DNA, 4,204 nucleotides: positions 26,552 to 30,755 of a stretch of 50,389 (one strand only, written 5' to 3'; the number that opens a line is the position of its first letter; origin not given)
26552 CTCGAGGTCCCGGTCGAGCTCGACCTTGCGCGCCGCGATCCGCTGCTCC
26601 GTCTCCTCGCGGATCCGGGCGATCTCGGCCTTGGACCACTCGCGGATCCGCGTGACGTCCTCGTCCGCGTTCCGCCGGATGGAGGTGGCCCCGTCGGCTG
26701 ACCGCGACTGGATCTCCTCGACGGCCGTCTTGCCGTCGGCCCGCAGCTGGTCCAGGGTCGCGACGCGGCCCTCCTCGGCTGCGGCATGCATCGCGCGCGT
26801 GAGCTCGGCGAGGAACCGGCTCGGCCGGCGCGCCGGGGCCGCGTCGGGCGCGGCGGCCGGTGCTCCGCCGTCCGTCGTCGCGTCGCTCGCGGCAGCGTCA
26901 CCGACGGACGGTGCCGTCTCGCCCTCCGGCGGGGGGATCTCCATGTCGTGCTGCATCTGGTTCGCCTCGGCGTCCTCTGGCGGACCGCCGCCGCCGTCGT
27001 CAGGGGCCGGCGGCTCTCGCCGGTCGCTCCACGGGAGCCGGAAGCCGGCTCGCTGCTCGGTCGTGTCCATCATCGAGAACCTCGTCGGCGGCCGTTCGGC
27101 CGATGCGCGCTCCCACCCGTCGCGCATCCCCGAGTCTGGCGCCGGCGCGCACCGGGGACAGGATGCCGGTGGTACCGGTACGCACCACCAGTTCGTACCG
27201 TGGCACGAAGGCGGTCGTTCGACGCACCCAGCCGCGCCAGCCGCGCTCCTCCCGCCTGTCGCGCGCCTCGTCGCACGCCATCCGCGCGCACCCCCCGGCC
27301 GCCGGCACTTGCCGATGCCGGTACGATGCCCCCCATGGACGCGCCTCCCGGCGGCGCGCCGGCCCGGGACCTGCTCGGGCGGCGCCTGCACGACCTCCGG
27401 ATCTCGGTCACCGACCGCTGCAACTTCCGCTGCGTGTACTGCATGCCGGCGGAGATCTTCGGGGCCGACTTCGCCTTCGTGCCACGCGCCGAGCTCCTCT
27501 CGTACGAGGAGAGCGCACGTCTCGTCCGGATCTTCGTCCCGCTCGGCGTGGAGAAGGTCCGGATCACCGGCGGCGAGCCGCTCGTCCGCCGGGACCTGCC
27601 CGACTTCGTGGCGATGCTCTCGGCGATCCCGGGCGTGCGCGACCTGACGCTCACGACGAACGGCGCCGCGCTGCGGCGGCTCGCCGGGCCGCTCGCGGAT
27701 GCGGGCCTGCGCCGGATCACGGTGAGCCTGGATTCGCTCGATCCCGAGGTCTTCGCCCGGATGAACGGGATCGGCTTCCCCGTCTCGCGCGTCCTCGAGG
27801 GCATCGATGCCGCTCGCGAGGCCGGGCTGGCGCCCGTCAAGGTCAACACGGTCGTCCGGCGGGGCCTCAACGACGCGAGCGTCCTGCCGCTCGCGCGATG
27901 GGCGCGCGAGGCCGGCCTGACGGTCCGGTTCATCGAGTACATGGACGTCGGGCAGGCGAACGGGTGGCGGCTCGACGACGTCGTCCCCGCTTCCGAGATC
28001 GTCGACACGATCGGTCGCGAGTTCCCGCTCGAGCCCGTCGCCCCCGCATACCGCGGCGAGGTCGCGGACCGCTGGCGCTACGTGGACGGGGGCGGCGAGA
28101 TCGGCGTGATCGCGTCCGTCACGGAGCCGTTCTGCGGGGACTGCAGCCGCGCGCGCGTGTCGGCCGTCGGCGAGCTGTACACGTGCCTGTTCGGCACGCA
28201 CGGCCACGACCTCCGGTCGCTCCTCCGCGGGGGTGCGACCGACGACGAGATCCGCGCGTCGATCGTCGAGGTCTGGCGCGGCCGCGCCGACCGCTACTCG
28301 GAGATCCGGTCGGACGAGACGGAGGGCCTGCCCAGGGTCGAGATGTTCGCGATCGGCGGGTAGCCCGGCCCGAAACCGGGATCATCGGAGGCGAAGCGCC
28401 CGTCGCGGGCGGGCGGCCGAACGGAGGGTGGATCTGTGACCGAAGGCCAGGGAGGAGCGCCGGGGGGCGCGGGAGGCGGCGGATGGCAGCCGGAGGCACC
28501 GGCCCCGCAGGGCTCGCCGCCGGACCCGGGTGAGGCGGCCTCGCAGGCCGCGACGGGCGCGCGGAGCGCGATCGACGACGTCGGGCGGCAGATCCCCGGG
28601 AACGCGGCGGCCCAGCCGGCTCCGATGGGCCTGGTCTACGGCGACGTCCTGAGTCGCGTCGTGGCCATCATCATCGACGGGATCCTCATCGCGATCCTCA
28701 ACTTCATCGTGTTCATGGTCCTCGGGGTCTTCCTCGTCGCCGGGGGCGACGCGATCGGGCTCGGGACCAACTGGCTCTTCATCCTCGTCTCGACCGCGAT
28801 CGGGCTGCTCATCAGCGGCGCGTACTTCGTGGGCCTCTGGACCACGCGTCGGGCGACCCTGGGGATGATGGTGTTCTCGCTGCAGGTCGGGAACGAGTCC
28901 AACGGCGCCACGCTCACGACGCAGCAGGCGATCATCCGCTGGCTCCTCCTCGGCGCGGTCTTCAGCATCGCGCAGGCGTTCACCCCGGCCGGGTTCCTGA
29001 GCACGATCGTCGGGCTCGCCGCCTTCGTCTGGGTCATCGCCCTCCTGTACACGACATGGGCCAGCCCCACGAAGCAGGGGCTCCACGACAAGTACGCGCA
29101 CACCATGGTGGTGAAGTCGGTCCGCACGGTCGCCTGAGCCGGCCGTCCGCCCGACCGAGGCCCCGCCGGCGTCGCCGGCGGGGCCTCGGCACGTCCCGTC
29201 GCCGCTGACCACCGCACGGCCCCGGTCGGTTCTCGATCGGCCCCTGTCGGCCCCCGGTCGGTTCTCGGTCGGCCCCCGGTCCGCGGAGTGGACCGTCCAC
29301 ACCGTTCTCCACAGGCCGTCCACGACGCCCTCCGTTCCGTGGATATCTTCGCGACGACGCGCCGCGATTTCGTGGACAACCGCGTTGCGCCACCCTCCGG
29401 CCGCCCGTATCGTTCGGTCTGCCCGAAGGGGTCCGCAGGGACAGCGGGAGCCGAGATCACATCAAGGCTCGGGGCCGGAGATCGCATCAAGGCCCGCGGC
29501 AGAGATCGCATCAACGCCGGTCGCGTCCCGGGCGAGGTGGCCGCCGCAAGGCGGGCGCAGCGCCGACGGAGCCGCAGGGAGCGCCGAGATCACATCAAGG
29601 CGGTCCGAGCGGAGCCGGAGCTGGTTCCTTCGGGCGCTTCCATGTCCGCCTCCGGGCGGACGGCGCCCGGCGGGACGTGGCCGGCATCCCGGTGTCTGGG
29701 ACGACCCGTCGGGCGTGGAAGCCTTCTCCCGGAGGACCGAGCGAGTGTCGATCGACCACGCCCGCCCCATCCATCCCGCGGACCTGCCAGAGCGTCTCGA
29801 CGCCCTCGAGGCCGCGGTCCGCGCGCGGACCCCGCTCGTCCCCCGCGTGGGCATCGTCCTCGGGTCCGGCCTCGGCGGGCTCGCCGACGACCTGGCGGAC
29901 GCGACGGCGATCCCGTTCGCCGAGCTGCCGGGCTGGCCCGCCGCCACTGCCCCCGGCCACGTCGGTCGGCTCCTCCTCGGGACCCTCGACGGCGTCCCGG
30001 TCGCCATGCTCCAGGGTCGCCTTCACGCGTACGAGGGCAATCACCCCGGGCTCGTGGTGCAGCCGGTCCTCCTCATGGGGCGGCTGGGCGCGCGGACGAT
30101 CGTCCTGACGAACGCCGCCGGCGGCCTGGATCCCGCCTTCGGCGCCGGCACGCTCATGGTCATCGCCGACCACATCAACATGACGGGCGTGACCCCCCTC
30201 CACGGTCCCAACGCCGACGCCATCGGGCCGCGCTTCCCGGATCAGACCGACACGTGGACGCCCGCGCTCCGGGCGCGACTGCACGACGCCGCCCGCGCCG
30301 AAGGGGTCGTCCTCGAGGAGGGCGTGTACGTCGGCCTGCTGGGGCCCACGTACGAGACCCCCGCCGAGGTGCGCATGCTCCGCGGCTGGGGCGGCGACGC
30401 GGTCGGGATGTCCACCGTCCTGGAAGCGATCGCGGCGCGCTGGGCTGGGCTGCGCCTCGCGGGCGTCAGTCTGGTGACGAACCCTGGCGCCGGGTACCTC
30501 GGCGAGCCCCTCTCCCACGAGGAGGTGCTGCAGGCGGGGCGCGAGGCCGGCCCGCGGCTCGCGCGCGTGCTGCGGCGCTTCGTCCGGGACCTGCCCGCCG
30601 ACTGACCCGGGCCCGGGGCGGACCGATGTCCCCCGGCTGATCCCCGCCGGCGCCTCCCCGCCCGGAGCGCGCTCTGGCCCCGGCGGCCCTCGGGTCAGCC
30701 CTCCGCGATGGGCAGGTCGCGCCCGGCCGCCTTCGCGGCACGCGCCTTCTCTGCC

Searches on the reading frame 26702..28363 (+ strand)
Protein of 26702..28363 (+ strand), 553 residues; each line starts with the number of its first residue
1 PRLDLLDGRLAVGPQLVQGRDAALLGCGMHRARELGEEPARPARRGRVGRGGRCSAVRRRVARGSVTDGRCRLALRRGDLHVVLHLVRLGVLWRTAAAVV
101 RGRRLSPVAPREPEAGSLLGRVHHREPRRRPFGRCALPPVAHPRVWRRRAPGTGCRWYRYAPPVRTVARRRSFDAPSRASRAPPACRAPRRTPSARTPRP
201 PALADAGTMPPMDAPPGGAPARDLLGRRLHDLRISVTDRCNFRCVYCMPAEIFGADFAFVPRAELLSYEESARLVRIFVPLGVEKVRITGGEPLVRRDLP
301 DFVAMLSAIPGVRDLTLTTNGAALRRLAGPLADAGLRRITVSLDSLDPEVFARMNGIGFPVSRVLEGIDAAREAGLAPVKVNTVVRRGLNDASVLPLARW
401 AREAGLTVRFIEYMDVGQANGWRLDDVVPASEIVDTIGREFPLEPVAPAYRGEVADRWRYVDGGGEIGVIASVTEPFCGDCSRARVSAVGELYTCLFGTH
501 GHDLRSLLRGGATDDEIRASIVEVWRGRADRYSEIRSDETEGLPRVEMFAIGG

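Call 83: search_protein_families(library=pfam, proteins=[window:26702-28363:+], max_evalue=0.00001)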
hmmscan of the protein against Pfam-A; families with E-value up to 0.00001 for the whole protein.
window:26702-28363:+ (553 aa): 2 families
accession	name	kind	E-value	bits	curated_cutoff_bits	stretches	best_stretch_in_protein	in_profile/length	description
PF06463.18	Mob_synth_C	-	3.5e-36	124.4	37.4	1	407-533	2-127/128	Molybdenum Cofactor Synthesis C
PF04055.27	Radical_SAM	-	5.7e-33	114.9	29.5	1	234-400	1-165/166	Radical SAM superfamily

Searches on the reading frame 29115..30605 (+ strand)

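Call 83: search_protein_families(library=pfam, proteins=[window:29115-30605:+], max_evalue=0.00001)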
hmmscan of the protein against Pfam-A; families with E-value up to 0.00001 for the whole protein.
window:29115-30605:+ (496 aa): 1 family
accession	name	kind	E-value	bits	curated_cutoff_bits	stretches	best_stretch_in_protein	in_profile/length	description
PF01048.26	PNP_UDP_1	-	1.8e-51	175.2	25.1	1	244-491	1-233/233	Phosphorylase superfamily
